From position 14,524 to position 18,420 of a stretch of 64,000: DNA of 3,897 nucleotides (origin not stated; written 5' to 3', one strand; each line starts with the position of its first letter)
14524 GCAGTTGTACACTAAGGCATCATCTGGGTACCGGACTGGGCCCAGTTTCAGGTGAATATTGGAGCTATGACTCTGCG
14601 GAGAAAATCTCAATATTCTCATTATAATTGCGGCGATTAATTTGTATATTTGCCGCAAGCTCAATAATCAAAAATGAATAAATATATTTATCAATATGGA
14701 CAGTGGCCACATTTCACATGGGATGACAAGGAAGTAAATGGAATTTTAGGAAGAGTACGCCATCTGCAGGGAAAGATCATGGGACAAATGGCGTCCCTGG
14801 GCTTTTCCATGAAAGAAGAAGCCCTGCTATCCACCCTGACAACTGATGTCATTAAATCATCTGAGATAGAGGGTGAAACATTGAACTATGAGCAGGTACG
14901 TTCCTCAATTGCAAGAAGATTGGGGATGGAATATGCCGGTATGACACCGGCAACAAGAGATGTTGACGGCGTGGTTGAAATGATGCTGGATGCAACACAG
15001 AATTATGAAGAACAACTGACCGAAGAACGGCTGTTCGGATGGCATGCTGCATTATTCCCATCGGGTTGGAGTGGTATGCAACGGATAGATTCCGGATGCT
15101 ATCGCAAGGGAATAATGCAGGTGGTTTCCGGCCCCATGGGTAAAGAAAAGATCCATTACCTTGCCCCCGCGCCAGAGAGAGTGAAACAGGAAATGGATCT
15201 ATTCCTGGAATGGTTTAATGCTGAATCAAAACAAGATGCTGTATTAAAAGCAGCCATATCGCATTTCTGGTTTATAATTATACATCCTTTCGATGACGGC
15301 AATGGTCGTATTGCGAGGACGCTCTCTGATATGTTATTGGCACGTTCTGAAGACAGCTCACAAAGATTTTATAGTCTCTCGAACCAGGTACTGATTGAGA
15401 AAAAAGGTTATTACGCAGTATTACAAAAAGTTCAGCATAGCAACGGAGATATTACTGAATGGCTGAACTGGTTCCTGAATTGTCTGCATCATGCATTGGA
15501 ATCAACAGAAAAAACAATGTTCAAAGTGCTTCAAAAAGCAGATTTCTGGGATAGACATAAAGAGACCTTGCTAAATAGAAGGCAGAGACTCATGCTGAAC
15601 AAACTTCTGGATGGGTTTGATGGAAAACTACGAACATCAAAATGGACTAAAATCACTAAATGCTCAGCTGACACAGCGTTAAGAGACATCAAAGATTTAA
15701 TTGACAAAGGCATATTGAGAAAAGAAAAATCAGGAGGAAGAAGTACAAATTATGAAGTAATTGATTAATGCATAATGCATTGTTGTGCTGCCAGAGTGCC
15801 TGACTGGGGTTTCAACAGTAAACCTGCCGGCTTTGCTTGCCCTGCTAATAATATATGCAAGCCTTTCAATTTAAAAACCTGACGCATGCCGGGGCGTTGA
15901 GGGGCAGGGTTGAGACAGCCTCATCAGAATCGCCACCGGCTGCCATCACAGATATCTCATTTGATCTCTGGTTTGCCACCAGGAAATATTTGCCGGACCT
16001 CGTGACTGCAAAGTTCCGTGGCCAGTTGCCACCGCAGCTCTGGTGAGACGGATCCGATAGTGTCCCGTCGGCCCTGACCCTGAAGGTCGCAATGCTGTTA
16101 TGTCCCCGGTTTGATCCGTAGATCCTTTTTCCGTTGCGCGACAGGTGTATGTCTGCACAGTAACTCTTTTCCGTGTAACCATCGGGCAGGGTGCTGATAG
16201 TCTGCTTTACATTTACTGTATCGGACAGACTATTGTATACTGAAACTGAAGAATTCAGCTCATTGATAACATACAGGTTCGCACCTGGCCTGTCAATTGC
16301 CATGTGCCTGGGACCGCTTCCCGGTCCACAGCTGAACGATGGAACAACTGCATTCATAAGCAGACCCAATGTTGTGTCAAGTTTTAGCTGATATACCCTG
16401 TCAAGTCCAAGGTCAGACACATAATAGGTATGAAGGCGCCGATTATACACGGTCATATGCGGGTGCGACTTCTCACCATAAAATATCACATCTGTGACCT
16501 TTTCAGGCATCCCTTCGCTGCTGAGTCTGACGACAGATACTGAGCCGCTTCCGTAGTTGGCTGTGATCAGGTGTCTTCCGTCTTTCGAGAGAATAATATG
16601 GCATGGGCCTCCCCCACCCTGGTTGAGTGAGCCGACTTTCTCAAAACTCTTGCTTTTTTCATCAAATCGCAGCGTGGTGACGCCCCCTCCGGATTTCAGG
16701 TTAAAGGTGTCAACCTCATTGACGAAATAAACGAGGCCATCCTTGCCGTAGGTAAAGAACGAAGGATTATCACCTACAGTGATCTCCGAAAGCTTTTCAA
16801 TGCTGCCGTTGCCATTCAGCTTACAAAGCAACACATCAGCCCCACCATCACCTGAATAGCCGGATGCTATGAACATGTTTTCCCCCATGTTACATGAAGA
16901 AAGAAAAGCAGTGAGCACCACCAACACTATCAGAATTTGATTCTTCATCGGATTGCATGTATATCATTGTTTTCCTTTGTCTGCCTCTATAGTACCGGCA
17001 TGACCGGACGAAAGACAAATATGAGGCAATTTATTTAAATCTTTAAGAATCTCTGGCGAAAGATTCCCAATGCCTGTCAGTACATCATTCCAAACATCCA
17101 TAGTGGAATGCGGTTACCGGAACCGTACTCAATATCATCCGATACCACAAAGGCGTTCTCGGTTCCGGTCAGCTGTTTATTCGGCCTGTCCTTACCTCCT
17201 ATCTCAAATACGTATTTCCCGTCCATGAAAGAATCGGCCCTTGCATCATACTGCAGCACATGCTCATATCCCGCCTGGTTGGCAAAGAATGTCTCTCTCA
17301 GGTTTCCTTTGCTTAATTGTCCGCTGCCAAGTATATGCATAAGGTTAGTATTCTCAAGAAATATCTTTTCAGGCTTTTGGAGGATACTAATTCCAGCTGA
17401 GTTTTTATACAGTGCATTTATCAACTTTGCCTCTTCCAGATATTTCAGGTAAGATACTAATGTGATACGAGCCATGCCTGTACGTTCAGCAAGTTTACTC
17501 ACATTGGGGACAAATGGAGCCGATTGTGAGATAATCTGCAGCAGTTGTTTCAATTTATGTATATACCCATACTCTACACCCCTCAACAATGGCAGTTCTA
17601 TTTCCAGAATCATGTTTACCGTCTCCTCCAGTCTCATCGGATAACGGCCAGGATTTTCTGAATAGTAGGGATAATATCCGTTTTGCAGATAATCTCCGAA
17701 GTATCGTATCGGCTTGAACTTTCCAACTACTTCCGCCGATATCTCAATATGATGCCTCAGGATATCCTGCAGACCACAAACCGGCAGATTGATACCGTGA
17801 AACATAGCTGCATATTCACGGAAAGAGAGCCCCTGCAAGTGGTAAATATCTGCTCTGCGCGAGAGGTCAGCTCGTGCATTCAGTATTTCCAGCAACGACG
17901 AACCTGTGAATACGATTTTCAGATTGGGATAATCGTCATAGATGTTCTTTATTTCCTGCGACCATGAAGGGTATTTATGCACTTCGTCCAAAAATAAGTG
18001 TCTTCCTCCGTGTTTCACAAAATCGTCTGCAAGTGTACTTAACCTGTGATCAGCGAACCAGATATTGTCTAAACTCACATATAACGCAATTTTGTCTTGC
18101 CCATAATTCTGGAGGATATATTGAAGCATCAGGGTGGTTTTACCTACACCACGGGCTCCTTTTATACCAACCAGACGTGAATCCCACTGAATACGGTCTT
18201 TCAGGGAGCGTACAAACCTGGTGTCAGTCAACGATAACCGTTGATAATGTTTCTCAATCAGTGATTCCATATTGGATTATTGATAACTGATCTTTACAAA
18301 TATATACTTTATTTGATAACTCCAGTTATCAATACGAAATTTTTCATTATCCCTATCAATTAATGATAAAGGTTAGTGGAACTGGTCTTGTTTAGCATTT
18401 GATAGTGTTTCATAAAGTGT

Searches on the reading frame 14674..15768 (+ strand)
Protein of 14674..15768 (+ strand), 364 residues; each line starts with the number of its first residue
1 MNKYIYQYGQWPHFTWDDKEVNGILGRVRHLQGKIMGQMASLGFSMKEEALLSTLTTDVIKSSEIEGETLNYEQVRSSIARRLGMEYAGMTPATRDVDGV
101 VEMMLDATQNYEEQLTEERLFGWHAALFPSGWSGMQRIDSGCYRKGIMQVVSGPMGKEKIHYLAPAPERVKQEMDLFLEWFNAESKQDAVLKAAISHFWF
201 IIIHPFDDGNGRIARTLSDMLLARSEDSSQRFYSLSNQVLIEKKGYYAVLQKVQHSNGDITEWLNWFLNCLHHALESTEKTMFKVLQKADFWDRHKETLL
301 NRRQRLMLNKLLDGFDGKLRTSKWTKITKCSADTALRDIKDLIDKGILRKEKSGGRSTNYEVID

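Call 46: search_protein_families(library=pfam, proteins=[window:14674-15768:+], max_evalue=0.00001)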
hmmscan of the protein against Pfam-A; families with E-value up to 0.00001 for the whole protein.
window:14674-15768:+ (364 aa): 2 families
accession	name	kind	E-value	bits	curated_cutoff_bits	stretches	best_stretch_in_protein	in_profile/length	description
PF13776.11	DUF4172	-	1.2e-32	112.5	25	1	4-85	1-82/82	Domain of unknown function (DUF4172)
PF02661.23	Fic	-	4.2e-18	66.4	24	1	115-222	2-93/93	Fic/DOC family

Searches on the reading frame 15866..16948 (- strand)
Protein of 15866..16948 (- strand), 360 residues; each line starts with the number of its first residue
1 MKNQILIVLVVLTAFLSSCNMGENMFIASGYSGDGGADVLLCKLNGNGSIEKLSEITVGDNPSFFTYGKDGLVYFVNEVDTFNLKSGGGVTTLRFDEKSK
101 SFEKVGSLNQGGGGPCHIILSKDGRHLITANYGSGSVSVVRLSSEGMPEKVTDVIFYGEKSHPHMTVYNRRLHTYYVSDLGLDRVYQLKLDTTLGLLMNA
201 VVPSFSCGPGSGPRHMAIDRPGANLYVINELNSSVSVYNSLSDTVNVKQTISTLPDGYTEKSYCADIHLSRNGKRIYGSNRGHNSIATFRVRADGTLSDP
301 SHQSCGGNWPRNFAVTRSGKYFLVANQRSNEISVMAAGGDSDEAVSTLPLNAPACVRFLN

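Call 46: search_protein_families(library=pfam, proteins=[window:15866-16948:-], max_evalue=0.00001)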
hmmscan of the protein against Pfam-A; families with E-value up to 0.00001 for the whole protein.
window:15866-16948:- (360 aa): 1 family
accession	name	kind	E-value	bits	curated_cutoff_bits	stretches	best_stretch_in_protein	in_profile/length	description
PF10282.15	Lactonase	-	3.9e-77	260.2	21.7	1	27-358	3-344/344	Lactonase, 7-bladed beta-propeller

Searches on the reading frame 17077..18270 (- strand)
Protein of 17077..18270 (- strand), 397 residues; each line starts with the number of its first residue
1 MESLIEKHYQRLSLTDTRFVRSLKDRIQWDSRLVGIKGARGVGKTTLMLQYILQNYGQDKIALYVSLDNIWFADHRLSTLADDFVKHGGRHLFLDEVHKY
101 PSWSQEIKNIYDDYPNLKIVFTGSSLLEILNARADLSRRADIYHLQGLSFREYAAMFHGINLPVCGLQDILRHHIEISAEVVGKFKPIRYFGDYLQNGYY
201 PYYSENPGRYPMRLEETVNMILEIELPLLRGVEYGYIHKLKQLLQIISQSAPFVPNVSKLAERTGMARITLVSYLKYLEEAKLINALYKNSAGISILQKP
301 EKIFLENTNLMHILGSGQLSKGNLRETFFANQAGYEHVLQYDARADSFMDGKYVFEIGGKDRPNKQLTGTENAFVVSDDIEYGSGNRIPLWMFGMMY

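Call 46: search_protein_families(library=pfam, proteins=[window:17077-18270:-], max_evalue=0.00001)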
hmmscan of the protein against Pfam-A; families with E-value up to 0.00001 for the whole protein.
window:17077-18270:- (397 aa): 1 family
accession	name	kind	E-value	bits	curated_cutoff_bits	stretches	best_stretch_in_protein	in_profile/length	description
PF13173.12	AAA_14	-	4.5e-30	104.7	27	1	32-153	3-128/129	AAA domain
